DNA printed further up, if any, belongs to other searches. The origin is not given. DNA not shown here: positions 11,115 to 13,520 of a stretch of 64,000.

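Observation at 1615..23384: Supra-operon (~22 kb) resembling the anaerobic indoleacetate (iaa) degradation cluster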

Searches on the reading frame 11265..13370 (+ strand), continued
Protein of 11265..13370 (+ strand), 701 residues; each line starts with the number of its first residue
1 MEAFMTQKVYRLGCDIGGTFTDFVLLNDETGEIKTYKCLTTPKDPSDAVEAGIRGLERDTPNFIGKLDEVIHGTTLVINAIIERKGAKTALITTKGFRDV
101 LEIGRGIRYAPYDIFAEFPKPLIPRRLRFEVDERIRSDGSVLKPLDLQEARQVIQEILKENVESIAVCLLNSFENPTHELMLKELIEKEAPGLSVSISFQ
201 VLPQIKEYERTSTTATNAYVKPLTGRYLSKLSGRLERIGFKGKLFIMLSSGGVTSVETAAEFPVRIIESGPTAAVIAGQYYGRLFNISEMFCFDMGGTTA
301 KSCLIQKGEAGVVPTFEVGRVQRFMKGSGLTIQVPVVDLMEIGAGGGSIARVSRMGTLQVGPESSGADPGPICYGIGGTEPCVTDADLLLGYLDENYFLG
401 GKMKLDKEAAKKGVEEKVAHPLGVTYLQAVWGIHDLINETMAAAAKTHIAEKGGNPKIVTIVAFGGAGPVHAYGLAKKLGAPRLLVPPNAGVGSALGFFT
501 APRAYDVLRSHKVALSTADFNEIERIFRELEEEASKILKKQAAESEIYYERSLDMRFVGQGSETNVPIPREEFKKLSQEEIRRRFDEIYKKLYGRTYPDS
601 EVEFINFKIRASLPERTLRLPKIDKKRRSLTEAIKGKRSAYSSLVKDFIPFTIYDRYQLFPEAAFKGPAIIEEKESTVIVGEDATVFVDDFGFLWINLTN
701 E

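Call 54: search_dna_similar(query=L056:1137-2294:+, collection=plasmids, mode=protein, max_rows=30)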
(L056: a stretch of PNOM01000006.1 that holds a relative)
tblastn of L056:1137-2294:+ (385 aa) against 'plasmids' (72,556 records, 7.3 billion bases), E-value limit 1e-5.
Records with a match: 2150; places in all: 5909; records where one place covers at least 80% of the query: 1936.
Best place of each record, by identity: <60% 2150.
By first word of the organism name: Rhizobium 304; Sinorhizobium 152; Streptomyces 147; Ralstonia 137; Pseudosulfitobacter 124; Rhodococcus 100; Bacillus 67; Phaeobacter 63; Paracoccus 60; Azospirillum 47; and 227 more.
By predicted mobility (MOB-suite, as given by PLSDB): non-mobilizable 1373; mobilizable 403; conjugative 374.
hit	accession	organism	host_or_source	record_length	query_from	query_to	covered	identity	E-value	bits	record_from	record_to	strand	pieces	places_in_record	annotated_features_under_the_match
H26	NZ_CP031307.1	Natronorubrum bangense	Cell culture,The Bange salt-alkaline ...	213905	1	375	97%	41.8%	7e-71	248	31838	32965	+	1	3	acyl-CoA dehydrogenase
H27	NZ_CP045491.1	Natronorubrum aibiense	single cell,Xinjiang Aibi Salt Lake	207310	1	375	97%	41.5%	8e-71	248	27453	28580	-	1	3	acyl-CoA dehydrogenase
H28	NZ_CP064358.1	Miltoncostaea oceani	pure culture,marine sediment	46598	1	376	98%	41.0%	8e-76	262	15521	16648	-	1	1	acyl-CoA dehydrogenase family protein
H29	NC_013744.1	Haloterrigena turkmenica DSM 5511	-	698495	1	379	98%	40.5%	2e-69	243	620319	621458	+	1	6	acyl-CoA dehydrogenase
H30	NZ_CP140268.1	Priestia megaterium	Single cell,ginseng rhizosphere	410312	1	375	97%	40.7%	6e-72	251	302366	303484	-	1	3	acyl-CoA dehydrogenase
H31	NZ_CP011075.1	Brevibacillus laterosporus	Oryza sativa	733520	1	379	98%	40.1%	1e-71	250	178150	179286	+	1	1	acyl-CoA dehydrogenase family protein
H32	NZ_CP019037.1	Massilia putida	Soil,wolfram mine tailing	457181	12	375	95%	41.7%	8e-70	245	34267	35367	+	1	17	acyl-CoA dehydrogenase family protein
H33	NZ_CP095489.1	Halorientalis marina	cell culture,salt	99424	1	375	97%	40.4%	4e-72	251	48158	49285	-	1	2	acyl-CoA dehydrogenase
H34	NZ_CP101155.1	Natronomonas marina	cell culture,salt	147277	1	375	97%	40.4%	4e-72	251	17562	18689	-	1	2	acyl-CoA dehydrogenase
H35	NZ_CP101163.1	Halorarius halobius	cell culture,salt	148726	1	375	97%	40.4%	4e-72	251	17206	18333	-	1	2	acyl-CoA dehydrogenase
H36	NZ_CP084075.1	Fusobacterium vincentii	-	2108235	1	385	100%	39.2%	8e-74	256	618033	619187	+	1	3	none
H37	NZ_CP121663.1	Rhizobium sp. CB3090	Gliricidia sp.,cell culture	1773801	1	379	98%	39.8%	5e-68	239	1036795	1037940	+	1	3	record has no annotation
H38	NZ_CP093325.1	Bacillus sp. N5-665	whole organism,peat soil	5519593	1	375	97%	40.0%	3e-77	266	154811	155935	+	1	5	none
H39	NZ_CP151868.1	Bacillus thuringiensis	tobacco,mixed culture,leaves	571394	1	375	97%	40.0%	1e-76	265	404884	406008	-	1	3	acdA: acyl-CoA dehydrogenase AcdA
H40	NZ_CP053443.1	Rhizobium brockwellii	Trifolium repens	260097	1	379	98%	39.3%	7e-68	239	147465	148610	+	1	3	acyl-CoA dehydrogenase family protein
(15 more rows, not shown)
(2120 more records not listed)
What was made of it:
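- Tried and rejected: The best IaaF-like hit is 42%, a generic acyl-CoA dehydrogenase (call 54).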

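Call 57: find_homologous_proteins(query=P0121, max_evalue=1e-30)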
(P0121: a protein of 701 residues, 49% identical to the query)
Query P0121 (701 aa): 8000 proteins with E <= 1e-30 among 8000 candidates; the best 120 are listed.
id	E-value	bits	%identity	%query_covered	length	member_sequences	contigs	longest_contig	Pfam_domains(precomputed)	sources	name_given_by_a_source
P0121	0.0e+0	1550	100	100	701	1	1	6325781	PF01968.25,PF19278.5,PF05378.20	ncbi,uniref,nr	ncbi:hydantoinase/oxoprolinase family protein [Hydrogenophaga sp. BPS33]|uniref:hydantoinase/oxoprol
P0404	0.0e+0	1550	100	100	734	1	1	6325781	PF01968.25,PF19278.5,PF05378.20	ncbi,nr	ncbi:hydantoinase/oxoprolinase family protein [Hydrogenophaga sp. BPS33]|nr:hydantoinase/oxoprolinas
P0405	2.9e-268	910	58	100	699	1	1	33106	PF01968.25,PF19278.5,PF05378.20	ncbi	-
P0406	4.3e-264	896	58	99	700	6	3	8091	PF01968.25,PF19278.5,PF05378.20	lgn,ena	-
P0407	1.2e-263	895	60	99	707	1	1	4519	PF01968.25,PF19278.5,PF05378.20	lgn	-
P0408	4.7e-261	886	57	99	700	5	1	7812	PF01968.25,PF19278.5,PF05378.20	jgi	-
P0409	2.5e-260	884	57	99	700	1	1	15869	PF01968.25,PF19278.5,PF05378.20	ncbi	-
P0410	2.5e-260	884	59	99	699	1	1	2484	PF01968.25,PF19278.5,PF05378.20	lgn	-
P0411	2.7e-259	880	59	98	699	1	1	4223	PF01968.25,PF19278.5,PF05378.20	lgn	-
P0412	3.7e-259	880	58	98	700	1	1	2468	PF01968.25,PF19278.5,PF05378.20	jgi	jgi:N-methylhydantoinase A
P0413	7.2e-259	879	57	99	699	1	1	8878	PF01968.25,PF19278.5,PF05378.20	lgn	-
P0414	1.6e-257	874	59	98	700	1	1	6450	PF01968.25,PF19278.5,PF05378.20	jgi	jgi:N-methylhydantoinase A/oxoprolinase/acetone carboxylase beta subunit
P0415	2.1e-257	874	59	98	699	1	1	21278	PF01968.25,PF19278.5,PF05378.20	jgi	-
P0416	2.4e-257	874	57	100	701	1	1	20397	PF01968.25,PF19278.5,PF05378.20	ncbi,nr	ncbi:MAG: hydantoinase/oxoprolinase family protein [Candidatus Eisenbacteria bacterium]|nr:hydantoin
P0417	1.2e-255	868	56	99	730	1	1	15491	PF01968.25,PF19278.5,PF05378.20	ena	-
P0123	8.2e-242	823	54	99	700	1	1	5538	PF01968.25,PF19278.5,PF05378.20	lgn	-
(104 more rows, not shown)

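Call 58: find_encoding_contigs(protein=P0404, flank=10000, max_places=1)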
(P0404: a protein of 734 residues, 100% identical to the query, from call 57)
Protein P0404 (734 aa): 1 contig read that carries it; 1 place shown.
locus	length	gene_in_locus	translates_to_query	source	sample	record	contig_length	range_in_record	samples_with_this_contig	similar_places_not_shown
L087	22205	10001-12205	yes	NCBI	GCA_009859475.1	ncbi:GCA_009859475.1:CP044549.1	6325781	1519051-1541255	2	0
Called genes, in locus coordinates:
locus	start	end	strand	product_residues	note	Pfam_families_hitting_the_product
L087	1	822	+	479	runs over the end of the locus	PF00171:Aldedh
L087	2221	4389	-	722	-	PF08378:NERD (weak), PF02810:SEC-C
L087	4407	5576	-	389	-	PF14294:DUF4372, PF01609:DDE_Tnp_1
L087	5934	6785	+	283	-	PF18928:DUF5677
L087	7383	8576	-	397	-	PF14319:Zn_Tnp_IS91, PF04986:Y2_Tnp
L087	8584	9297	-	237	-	PF00589:Phage_integrase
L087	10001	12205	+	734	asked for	PF05378:Hydant_A_N, PF01968:Hydantoinase_A, PF19278:Hydant_A_C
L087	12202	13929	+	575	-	PF02538:Hydantoinase_B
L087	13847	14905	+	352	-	PF03401:TctC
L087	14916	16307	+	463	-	PF03972:MmgE_PrpD_N, PF19305:MmgE_PrpD_C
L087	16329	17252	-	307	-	PF00126:HTH_1, PF03466:LysR_substrate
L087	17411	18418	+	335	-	PF03401:TctC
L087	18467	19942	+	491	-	PF00890:FAD_binding_2, PF01266:DAO (weak), PF03486:HI0933_like (weak), PF12831:FAD_oxidored (weak), PF00732:GMC_oxred_N (weak)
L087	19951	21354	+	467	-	PF03972:MmgE_PrpD_N, PF19305:MmgE_PrpD_C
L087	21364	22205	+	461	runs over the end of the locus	PF03972:MmgE_PrpD_N, PF19305:MmgE_PrpD_C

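Call 76: search_protein_families(library=ncbifam, proteins=[L056:19363-20397:+, L057:510-2333:-, L076:1365-2366:-, L076:15318-16292:+, L076:16707-19052:+, L056:16914-19265:+], max_evalue=1e-30)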
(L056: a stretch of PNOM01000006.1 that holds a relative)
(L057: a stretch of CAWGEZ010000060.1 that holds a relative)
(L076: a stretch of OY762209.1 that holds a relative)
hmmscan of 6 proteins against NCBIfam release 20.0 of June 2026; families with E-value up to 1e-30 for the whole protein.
L056:19363-20397:+ (344 aa): 4 families
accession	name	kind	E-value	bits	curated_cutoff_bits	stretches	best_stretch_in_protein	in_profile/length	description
TIGR03195.1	4hydrxCoA_B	equivalog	1.8e-58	198.2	404.55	1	15-335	2-318/321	4-hydroxybenzoyl-CoA reductase subunit beta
NF043083.1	XdhB_XDHase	equivalog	4.8e-41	140.8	310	0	19-129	6-116/289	xanthine dehydrogenase subunit XdhB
NF007427.0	PRK09971.1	equivalog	2e-39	135.6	287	0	19-129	6-116/292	xanthine dehydrogenase FAD-binding subunit XdhB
NF041019.1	glyceraldDH_beta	equivalog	4.2e-38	131.2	350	0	16-129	4-116/280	glyceraldehyde dehydrogenase subunit beta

L057:510-2333:- (607 aa): 13 families
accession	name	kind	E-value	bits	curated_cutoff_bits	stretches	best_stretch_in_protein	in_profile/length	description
TIGR03194.1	4hydrxCoA_A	equivalog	3.1e-145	485.5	994.55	1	13-532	3-527/746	4-hydroxybenzoyl-CoA reductase subunit alpha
NF007426.0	PRK09970.1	equivalog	2.4e-104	350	916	1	3-537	2-551/761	xanthine dehydrogenase molybdenum-binding subunit XdhA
NF043082.1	XdhA_XDHase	equivalog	1.4e-103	347.5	780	1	7-539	1-550/758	xanthine dehydrogenase subunit XdhA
TIGR03196.1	pucD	equivalog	1.2e-98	331.4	783.65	1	7-532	3-540/763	xanthine dehydrogenase subunit D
TIGR03311.1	Se_dep_XDH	equivalog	5.8e-87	292.6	830.45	1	5-540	160-684/848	selenium-dependent xanthine dehydrogenase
NF041018.1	glyceraldDH_alpha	equivalog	1.7e-79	268.1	790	1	6-529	2-538/741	glyceraldehyde dehydrogenase subunit alpha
NF045668.1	pterin_aldehy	equivalog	4.4e-65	220.3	1100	1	3-527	171-711/905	molybdopterin-dependent aldehyde oxidoreductase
NF040766.1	CODH_aero_grp5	exception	4.4e-60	203.7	950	1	6-535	4-554/785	aerobic carbon-monoxide dehydrogenase large subunit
TIGR03313.1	Se_sel_red_Mo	hypoth_equivalog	2.7e-59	200.8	1101.9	1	151-535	352-746/951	molybdopterin-dependent oxidoreductase Mo/Fe-S-binding subunit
TIGR02416.1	CO_dehy_Mo_lg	equivalog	9.5e-55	186.1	991.15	1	22-532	8-558/770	aerobic carbon-monoxide dehydrogenase large subunit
NF041671.1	peri_hyde_PaoC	equivalog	4.5e-54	184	1180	1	3-510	14-509/735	aldehyde oxidoreductase molybdenum-binding subunit PaoC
TIGR02965.1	xanthine_xdhB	equivalog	2.5e-50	171.5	849.5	1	8-530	2-528/758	xanthine dehydrogenase molybdopterin binding subunit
TIGR02969.1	mam_aldehyde_ox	subfamily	1.6e-44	151.8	1912.3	1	7-526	576-1094/1330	aldehyde oxidase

L076:1365-2366:- (333 aa): 4 families
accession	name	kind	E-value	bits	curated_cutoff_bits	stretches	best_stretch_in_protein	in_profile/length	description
TIGR03195.1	4hydrxCoA_B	equivalog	8.5e-71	238.7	404.55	1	3-320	2-316/321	4-hydroxybenzoyl-CoA reductase subunit beta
NF043083.1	XdhB_XDHase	equivalog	3.2e-40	138.1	310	0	141-326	111-286/289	xanthine dehydrogenase subunit XdhB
NF007427.0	PRK09971.1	equivalog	1.8e-38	132.4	287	0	141-327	111-287/292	xanthine dehydrogenase FAD-binding subunit XdhB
NF041019.1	glyceraldDH_beta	equivalog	6.8e-38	130.5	350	0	162-322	123-279/280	glyceraldehyde dehydrogenase subunit beta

L076:15318-16292:+ (324 aa): 5 families
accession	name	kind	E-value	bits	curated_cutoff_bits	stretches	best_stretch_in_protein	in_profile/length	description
NF043083.1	XdhB_XDHase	equivalog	2e-76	256.9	310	1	5-202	6-206/289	xanthine dehydrogenase subunit XdhB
NF007427.0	PRK09971.1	equivalog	1.1e-75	254.6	287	1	6-201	7-205/292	xanthine dehydrogenase FAD-binding subunit XdhB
NF041019.1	glyceraldDH_beta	equivalog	3.6e-60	203.6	350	1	4-207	6-206/280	glyceraldehyde dehydrogenase subunit beta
TIGR02963.1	xanthine_xdhA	equivalog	5.3e-45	153.9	467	1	7-223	196-411/468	xanthine dehydrogenase small subunit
TIGR03195.1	4hydrxCoA_B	equivalog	1e-38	133.3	404.55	0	4-114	5-116/321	4-hydroxybenzoyl-CoA reductase subunit beta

L076:16707-19052:+ (781 aa): 13 families
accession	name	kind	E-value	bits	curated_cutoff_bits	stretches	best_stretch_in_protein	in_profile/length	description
TIGR03194.1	4hydrxCoA_A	equivalog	1.8e-197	658.2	994.55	1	33-775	1-746/746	4-hydroxybenzoyl-CoA reductase subunit alpha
NF043082.1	XdhA_XDHase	equivalog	1.7e-183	611.8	780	1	29-778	1-755/758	xanthine dehydrogenase subunit XdhA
NF007426.0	PRK09970.1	equivalog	2.2e-178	594.8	916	1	27-777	4-757/761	xanthine dehydrogenase molybdenum-binding subunit XdhA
NF041018.1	glyceraldDH_alpha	equivalog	1e-138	463.9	790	1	28-771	2-740/741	glyceraldehyde dehydrogenase subunit alpha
TIGR03196.1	pucD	equivalog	5.6e-136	454.9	783.65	1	29-771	3-754/763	xanthine dehydrogenase subunit D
TIGR03311.1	Se_dep_XDH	equivalog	3.2e-124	415.9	830.45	1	27-564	160-683/848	selenium-dependent xanthine dehydrogenase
NF040766.1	CODH_aero_grp5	exception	4.1e-116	389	950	1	28-771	4-781/785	aerobic carbon-monoxide dehydrogenase large subunit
NF045668.1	pterin_aldehy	equivalog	7.1e-108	361.9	1100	1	27-776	173-905/905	molybdopterin-dependent aldehyde oxidoreductase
TIGR02416.1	CO_dehy_Mo_lg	equivalog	9.8e-105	351.4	991.15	1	44-773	8-769/770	aerobic carbon-monoxide dehydrogenase large subunit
TIGR03313.1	Se_sel_red_Mo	hypoth_equivalog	1.5e-103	347.2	1101.9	1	182-776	362-950/951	molybdopterin-dependent oxidoreductase Mo/Fe-S-binding subunit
NF041671.1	peri_hyde_PaoC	equivalog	7.2e-101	338.7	1180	1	22-777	11-733/735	aldehyde oxidoreductase molybdenum-binding subunit PaoC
TIGR02965.1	xanthine_xdhB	equivalog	3.2e-97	326.5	849.5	1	30-776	2-755/758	xanthine dehydrogenase molybdopterin binding subunit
TIGR02969.1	mam_aldehyde_ox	subfamily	4e-49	167.1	1912.3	1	40-759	587-1281/1330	aldehyde oxidase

L056:16914-19265:+ (783 aa): 13 families
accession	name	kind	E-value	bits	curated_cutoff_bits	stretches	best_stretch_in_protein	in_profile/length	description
TIGR03194.1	4hydrxCoA_A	equivalog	6.4e-195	649.8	994.55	1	33-775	1-746/746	4-hydroxybenzoyl-CoA reductase subunit alpha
NF043082.1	XdhA_XDHase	equivalog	2.3e-176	588.1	780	1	29-778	1-755/758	xanthine dehydrogenase subunit XdhA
NF007426.0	PRK09970.1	equivalog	2.6e-171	571.4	916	1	27-777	4-757/761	xanthine dehydrogenase molybdenum-binding subunit XdhA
NF041018.1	glyceraldDH_alpha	equivalog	1.1e-135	453.9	790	1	28-772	2-741/741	glyceraldehyde dehydrogenase subunit alpha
TIGR03196.1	pucD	equivalog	3.3e-133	445.7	783.65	1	29-772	3-755/763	xanthine dehydrogenase subunit D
TIGR03311.1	Se_dep_XDH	equivalog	8.8e-123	411.1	830.45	1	27-567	159-686/848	selenium-dependent xanthine dehydrogenase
NF040766.1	CODH_aero_grp5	exception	1.3e-109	367.6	950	1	27-771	3-781/785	aerobic carbon-monoxide dehydrogenase large subunit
TIGR03313.1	Se_sel_red_Mo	hypoth_equivalog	1.1e-108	364.2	1101.9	1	182-776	362-950/951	molybdopterin-dependent oxidoreductase Mo/Fe-S-binding subunit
NF045668.1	pterin_aldehy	equivalog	1.5e-105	354.2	1100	1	23-776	169-905/905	molybdopterin-dependent aldehyde oxidoreductase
NF041671.1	peri_hyde_PaoC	equivalog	4.7e-99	332.7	1180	1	24-777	13-733/735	aldehyde oxidoreductase molybdenum-binding subunit PaoC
TIGR02965.1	xanthine_xdhB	equivalog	9.4e-98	328.3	849.5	1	32-776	4-755/758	xanthine dehydrogenase molybdopterin binding subunit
TIGR02416.1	CO_dehy_Mo_lg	equivalog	4.3e-97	326.1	991.15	1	43-771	7-767/770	aerobic carbon-monoxide dehydrogenase large subunit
TIGR02969.1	mam_aldehyde_ox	subfamily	5.8e-48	163.2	1912.3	1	31-760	578-1282/1330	aldehyde oxidase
